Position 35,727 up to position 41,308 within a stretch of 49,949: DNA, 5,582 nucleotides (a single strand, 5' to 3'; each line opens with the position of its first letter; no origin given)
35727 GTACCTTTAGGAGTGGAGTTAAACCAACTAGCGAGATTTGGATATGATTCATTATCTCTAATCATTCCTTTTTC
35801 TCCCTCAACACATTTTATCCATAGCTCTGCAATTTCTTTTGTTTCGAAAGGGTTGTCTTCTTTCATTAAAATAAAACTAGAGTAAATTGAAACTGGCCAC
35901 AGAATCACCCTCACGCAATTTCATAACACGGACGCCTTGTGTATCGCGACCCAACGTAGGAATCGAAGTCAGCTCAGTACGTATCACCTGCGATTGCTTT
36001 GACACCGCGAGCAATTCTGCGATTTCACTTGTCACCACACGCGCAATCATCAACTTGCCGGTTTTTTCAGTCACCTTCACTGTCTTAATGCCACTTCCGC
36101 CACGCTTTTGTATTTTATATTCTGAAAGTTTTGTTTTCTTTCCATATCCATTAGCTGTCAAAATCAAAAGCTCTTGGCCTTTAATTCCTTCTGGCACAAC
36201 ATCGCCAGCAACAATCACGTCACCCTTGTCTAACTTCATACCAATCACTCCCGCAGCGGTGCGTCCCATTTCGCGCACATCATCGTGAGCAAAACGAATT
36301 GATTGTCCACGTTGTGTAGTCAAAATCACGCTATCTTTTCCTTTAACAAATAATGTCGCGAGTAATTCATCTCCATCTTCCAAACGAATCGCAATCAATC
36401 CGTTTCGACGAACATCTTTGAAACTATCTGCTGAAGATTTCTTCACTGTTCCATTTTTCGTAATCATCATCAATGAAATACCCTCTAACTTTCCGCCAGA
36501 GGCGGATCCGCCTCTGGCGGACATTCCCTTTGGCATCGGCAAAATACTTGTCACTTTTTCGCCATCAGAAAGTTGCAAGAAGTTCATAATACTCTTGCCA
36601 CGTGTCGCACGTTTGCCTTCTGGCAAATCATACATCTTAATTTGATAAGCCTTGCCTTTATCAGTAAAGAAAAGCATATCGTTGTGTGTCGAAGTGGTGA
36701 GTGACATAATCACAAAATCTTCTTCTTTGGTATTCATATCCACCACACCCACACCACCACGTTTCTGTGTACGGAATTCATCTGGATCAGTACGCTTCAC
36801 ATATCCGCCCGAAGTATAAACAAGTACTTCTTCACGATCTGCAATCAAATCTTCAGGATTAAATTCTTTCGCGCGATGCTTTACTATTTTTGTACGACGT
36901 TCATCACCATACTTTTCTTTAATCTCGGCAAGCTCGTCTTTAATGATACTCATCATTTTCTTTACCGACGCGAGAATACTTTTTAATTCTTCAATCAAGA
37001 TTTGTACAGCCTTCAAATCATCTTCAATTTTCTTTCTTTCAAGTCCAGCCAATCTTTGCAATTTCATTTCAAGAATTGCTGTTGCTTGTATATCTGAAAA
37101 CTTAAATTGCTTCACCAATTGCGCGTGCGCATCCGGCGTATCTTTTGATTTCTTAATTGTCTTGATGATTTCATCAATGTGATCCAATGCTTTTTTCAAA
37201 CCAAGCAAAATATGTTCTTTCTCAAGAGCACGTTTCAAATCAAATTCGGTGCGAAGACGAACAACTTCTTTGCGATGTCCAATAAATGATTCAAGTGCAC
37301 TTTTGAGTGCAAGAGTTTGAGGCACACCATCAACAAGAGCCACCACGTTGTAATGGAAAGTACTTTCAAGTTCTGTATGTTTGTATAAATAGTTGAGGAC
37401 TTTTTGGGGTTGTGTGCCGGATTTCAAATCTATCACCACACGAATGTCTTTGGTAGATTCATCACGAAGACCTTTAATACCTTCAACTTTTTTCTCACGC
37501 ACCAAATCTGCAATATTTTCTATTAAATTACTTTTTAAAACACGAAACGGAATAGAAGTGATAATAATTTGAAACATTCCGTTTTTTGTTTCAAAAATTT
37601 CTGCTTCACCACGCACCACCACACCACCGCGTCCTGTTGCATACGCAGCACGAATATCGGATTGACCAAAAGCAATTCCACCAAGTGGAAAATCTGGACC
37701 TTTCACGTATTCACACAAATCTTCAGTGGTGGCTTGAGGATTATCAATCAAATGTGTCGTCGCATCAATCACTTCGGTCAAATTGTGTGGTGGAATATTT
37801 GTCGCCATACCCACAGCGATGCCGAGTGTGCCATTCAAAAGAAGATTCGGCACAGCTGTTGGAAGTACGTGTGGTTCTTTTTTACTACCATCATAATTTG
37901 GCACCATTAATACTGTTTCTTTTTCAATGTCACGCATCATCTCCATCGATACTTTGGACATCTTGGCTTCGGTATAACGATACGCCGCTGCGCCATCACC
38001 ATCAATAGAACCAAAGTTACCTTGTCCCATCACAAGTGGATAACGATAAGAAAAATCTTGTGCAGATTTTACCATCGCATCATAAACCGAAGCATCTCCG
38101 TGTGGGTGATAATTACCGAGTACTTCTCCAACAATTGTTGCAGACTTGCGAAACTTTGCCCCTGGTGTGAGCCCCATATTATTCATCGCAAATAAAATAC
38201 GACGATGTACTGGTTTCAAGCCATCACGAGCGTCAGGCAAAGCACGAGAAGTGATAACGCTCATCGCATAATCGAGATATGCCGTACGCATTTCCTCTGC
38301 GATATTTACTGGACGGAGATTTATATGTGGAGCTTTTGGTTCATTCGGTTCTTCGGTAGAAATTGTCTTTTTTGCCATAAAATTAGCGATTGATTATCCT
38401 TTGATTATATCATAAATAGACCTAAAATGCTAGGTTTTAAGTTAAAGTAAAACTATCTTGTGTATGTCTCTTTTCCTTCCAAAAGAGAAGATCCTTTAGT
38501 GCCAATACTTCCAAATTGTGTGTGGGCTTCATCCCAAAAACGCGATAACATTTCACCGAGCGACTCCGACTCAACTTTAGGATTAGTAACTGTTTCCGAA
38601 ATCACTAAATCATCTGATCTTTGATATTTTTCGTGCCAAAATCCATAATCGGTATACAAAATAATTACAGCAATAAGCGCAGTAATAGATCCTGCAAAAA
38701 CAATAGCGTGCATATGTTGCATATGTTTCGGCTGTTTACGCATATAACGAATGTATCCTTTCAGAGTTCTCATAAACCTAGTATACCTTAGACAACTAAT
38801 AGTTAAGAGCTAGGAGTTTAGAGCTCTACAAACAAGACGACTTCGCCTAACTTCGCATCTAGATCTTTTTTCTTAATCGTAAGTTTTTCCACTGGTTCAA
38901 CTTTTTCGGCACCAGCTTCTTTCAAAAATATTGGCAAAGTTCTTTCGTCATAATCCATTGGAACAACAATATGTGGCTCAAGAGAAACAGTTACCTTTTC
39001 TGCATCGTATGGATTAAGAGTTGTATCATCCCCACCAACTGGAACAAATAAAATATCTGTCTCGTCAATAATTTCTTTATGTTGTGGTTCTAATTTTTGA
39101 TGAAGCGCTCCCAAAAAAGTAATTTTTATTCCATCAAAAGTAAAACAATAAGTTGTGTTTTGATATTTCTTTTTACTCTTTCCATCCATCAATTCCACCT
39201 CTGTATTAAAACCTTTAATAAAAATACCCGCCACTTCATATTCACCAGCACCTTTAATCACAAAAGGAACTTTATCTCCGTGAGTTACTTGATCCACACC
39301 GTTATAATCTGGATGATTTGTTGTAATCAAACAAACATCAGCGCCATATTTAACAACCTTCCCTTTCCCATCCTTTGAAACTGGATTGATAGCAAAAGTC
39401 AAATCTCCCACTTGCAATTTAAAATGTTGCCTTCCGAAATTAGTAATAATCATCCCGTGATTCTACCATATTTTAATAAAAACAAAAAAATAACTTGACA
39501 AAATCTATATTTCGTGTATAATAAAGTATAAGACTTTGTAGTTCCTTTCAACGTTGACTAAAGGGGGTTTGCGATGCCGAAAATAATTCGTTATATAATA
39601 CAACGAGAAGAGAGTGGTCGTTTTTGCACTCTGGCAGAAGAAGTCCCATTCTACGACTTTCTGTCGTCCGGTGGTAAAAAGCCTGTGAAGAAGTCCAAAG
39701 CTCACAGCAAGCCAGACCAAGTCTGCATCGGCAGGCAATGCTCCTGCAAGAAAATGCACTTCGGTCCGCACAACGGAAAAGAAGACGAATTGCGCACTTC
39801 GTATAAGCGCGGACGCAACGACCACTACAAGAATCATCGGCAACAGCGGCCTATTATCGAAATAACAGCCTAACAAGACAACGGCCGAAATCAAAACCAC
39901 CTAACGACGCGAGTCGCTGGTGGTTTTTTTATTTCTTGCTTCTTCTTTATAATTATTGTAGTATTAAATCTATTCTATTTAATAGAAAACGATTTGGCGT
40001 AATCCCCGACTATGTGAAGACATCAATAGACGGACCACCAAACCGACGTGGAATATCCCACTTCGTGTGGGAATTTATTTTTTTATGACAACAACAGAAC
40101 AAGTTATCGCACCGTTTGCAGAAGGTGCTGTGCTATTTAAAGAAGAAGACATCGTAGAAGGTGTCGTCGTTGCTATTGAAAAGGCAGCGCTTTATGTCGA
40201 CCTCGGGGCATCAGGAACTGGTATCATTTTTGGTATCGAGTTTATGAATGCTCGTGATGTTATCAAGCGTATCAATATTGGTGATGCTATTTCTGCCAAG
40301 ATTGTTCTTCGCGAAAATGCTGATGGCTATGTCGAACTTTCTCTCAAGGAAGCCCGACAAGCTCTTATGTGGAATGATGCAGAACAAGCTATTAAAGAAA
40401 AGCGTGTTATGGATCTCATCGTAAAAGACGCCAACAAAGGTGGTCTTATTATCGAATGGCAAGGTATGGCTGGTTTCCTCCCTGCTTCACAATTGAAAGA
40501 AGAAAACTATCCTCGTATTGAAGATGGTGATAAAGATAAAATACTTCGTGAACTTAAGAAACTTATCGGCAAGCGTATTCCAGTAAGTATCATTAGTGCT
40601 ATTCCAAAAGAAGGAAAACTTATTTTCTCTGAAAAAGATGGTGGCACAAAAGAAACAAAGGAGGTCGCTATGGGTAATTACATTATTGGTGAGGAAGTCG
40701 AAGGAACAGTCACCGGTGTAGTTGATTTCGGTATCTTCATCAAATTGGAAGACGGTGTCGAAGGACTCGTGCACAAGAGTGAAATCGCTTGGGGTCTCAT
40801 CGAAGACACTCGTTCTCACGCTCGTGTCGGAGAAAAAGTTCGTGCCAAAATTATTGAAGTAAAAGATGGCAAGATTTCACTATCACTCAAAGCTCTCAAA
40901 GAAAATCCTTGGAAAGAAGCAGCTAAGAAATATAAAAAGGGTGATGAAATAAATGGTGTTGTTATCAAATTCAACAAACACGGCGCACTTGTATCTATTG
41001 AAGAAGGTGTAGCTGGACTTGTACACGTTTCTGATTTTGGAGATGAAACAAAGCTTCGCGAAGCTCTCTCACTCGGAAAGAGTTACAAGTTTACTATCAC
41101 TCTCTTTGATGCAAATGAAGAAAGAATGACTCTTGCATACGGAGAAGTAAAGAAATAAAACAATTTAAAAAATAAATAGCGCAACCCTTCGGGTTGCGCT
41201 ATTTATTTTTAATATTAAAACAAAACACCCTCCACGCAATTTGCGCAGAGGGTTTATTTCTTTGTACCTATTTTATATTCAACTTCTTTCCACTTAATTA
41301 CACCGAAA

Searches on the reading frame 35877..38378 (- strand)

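Call 8: search_protein_families(library=pfam, max_evalue=0.001, proteins=[window:35877-38378:-])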
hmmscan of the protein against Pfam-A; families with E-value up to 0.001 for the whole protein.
window:35877-38378:- (833 aa): 2 families
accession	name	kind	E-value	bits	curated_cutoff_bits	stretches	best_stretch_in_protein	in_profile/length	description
PF00521.26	DNA_topoisoIV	-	3.3e-153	511.1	31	1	45-483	1-431/432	DNA gyrase/topoisomerase IV, subunit A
PF03989.18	DNA_gyraseA_C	-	1.5e-72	239.3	27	6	682-728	1-47/48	DNA gyrase C-terminal domain, beta-propeller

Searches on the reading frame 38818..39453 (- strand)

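Call 8: search_protein_families(library=pfam, max_evalue=0.001, proteins=[window:38818-39453:-])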
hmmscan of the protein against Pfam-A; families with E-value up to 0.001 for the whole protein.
window:38818-39453:- (211 aa): 1 family
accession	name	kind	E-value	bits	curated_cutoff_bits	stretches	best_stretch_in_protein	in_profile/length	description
PF13483.12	Lactamase_B_3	-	9.8e-26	91.1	24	1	3-166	2-159/160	Beta-lactamase superfamily domain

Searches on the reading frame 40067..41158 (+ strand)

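Call 8: search_protein_families(library=pfam, max_evalue=0.001, proteins=[window:40067-41158:+])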
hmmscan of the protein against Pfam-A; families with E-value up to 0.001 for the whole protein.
window:40067-41158:+ (363 aa): 4 families
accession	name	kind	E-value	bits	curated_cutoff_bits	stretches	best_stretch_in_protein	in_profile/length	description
PF00575.29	S1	-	5.3e-40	136.1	22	4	207-274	4-73/74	S1 RNA binding domain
PF23459.1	S1_RRP5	-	2.5e-10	41.2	27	1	289-349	1-63/72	RRP5 S1 domain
PF21543.3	CvfB_2nd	-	5e-09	36.4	27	0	230-275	37-75/76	Virulence regulatory factor CvfB, second domain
PF13509.12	S1_2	-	0.00029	21.3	21.8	0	207-241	1-35/61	S1 domain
